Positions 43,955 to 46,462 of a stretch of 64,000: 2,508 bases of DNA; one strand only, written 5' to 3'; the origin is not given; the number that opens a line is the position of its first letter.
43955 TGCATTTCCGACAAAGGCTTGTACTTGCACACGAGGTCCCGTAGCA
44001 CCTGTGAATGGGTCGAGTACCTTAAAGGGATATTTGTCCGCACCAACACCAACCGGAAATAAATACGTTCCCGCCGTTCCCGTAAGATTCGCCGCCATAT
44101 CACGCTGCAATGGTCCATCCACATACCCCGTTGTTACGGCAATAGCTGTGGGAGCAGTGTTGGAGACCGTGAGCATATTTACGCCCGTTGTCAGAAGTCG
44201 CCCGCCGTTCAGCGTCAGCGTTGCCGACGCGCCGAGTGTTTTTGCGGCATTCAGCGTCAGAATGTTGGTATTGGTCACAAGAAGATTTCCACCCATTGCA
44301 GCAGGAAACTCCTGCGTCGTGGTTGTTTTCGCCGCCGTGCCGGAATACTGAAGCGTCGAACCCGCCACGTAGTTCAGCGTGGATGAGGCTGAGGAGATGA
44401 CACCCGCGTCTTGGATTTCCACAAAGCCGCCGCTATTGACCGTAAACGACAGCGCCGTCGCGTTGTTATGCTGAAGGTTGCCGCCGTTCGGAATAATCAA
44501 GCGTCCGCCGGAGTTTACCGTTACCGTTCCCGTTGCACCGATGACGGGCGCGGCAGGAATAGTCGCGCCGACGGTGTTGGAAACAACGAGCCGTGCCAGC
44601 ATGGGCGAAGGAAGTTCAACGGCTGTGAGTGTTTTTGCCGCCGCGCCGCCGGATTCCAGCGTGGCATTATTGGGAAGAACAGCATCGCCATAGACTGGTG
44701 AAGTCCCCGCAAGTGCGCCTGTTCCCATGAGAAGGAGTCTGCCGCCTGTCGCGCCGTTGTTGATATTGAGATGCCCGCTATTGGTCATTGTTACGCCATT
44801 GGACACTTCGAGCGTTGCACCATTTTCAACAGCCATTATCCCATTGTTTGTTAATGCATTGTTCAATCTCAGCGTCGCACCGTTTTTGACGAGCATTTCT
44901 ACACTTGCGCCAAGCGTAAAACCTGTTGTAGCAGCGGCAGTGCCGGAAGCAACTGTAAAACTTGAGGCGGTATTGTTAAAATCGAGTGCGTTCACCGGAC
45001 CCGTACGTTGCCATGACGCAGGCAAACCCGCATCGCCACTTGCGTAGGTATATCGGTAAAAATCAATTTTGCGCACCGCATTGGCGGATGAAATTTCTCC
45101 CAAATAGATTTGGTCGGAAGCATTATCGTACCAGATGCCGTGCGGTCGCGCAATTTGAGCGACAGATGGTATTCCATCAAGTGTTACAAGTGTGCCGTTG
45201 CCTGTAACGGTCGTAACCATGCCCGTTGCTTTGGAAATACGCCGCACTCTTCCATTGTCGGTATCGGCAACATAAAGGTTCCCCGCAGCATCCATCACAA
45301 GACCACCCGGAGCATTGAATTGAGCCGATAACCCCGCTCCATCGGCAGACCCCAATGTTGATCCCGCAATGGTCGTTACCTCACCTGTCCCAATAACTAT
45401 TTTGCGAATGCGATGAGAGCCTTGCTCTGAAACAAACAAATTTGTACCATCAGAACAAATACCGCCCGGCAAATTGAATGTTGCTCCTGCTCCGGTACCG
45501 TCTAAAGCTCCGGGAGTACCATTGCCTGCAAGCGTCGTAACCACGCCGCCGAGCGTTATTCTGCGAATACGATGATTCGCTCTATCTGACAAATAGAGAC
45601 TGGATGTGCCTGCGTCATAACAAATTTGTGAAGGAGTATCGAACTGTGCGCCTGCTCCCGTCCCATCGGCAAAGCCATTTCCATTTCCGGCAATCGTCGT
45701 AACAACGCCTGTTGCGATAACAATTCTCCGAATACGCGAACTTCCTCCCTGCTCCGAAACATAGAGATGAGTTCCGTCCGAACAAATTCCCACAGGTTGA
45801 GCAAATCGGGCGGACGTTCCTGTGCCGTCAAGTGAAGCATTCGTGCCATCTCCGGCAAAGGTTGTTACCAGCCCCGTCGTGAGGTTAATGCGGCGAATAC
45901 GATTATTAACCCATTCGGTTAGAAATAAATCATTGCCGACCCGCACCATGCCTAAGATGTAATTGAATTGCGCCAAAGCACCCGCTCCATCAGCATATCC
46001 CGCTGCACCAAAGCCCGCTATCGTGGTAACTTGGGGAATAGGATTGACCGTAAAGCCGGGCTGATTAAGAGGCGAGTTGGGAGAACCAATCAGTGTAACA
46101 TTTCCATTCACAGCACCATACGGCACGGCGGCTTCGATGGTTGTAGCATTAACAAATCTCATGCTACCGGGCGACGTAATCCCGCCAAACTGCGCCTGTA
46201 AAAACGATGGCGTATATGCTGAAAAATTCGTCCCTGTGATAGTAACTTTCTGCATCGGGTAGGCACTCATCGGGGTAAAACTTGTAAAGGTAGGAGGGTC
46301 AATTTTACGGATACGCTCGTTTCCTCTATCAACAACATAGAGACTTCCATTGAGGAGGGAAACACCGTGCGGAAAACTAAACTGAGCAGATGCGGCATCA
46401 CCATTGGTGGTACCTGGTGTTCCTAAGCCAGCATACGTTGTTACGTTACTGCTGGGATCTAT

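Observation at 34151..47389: Mosaic architecture of the 4,412-aa T9SS cargo protein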

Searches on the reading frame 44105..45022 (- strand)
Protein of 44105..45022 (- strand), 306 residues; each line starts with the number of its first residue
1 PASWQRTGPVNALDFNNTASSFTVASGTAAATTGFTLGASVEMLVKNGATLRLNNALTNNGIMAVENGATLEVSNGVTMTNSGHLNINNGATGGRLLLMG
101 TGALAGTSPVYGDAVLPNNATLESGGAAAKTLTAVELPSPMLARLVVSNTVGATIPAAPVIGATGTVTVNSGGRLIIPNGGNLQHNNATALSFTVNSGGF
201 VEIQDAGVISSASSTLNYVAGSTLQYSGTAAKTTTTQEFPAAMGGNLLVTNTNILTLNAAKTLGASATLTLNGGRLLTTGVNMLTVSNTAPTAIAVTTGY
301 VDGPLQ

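Call 74: search_protein_families(library=pfam, proteins=[window:44105-45022:-], max_evalue=1)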
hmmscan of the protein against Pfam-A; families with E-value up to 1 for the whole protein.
window:44105-45022:- (306 aa): 1 family
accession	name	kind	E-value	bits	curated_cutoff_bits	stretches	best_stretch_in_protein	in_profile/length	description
PF01333.25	Apocytochr_F_C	-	0.15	12.6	30.4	0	161-204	32-73/118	Apocytochrome F, C-terminal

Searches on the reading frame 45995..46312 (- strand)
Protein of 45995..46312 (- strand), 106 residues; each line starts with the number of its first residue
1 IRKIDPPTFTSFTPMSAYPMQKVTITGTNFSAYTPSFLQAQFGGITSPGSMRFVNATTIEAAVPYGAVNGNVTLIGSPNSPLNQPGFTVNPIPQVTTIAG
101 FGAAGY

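Call 11: search_protein_families(library=pfam, proteins=[window:45995-46312:-], max_evalue=0.1)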
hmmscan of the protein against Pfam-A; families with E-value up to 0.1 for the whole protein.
window:45995-46312:- (106 aa): 1 family
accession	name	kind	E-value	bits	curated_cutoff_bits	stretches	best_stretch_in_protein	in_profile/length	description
PF01833.30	TIG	-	4.8e-08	33.3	20.9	1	7-76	1-70/84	IPT/TIG domain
